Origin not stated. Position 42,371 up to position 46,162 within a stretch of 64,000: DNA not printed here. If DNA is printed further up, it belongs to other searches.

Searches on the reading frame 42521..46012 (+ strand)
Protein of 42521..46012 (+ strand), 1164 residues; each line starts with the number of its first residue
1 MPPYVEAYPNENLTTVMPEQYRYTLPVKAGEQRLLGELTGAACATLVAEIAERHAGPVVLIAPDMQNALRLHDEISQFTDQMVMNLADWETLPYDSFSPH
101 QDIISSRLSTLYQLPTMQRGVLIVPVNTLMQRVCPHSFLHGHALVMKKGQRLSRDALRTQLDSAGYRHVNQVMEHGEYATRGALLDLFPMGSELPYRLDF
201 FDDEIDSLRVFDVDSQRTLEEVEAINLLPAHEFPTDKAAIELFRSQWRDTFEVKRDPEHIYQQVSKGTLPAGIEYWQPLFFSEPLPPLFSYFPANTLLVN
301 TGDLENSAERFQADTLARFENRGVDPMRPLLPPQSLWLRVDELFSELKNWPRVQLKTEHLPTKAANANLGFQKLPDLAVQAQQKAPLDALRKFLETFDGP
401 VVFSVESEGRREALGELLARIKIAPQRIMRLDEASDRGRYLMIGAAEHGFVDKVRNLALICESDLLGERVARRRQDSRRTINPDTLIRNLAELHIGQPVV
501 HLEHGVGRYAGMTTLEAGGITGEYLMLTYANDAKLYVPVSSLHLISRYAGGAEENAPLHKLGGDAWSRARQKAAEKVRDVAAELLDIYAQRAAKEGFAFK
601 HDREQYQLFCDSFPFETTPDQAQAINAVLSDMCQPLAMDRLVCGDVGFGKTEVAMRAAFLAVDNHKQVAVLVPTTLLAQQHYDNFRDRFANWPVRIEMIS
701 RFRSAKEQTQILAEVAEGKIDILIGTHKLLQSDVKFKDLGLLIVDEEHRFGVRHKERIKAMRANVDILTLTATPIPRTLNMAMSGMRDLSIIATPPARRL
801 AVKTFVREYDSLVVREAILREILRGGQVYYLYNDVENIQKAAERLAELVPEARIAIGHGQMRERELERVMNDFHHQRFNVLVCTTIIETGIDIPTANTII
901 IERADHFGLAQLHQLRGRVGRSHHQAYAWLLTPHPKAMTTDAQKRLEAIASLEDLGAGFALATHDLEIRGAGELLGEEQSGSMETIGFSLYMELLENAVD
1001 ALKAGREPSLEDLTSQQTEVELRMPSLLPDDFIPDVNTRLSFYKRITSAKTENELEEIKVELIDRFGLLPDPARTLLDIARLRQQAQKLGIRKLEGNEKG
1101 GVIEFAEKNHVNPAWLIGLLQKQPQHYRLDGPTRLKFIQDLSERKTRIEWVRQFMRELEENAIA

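Call 34: find_encoding_contigs(protein=window:42569-46012:+, flank=4000, max_places=10)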
Protein window:42569-46012:+ (1148 aa): no gene with exactly this product is on record in the collection.

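Call 36: find_encoding_contigs(protein=window:42521-46012:+, flank=4000, max_places=10)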
Protein window:42521-46012:+ (1164 aa): 2 contigs read that carry it; 2 places shown.
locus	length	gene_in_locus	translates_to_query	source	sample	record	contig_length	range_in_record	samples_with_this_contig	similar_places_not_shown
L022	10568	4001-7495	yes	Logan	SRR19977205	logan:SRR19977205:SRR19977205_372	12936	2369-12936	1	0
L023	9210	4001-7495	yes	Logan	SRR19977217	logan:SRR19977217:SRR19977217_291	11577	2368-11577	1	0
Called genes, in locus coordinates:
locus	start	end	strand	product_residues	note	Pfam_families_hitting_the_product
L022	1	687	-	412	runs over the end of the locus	PF12704:MacB_PCD, PF02687:FtsX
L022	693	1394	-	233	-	PF00005:ABC_tran, PF02463:SMC_N (weak), PF13304:AAA_21 (faint)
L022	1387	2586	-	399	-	PF12704:MacB_PCD, PF02687:FtsX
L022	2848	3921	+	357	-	PF01757:Acyl_transf_3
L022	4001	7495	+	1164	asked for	PF14814:UB2H (weak), PF17757:UvrB_inter, PF21132:MFD_D3, PF02559:CarD_TRCF_RID, PF00270:DEAD, PF04851:ResIII, PF00271:Helicase_C, PF03461:TRCF, +1 more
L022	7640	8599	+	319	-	PF01476:LysM (weak), PF03734:YkuD, PF17969:Ldt_C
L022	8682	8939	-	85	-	PF07338:YdgH_BhsA-like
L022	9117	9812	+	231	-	PF00440:TetR_N, PF16925:TetR_C_13 (weak)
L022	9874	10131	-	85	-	-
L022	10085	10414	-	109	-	PF05433:Rick_17kDa_Anti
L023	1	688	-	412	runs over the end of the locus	PF12704:MacB_PCD, PF02687:FtsX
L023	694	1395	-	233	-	PF00005:ABC_tran, PF02463:SMC_N (weak), PF13304:AAA_21 (faint)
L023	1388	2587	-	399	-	PF12704:MacB_PCD, PF02687:FtsX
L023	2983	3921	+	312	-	PF01757:Acyl_transf_3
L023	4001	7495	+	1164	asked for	PF14814:UB2H (weak), PF17757:UvrB_inter, PF21132:MFD_D3, PF02559:CarD_TRCF_RID, PF00270:DEAD, PF04851:ResIII, PF00271:Helicase_C, PF03461:TRCF, +1 more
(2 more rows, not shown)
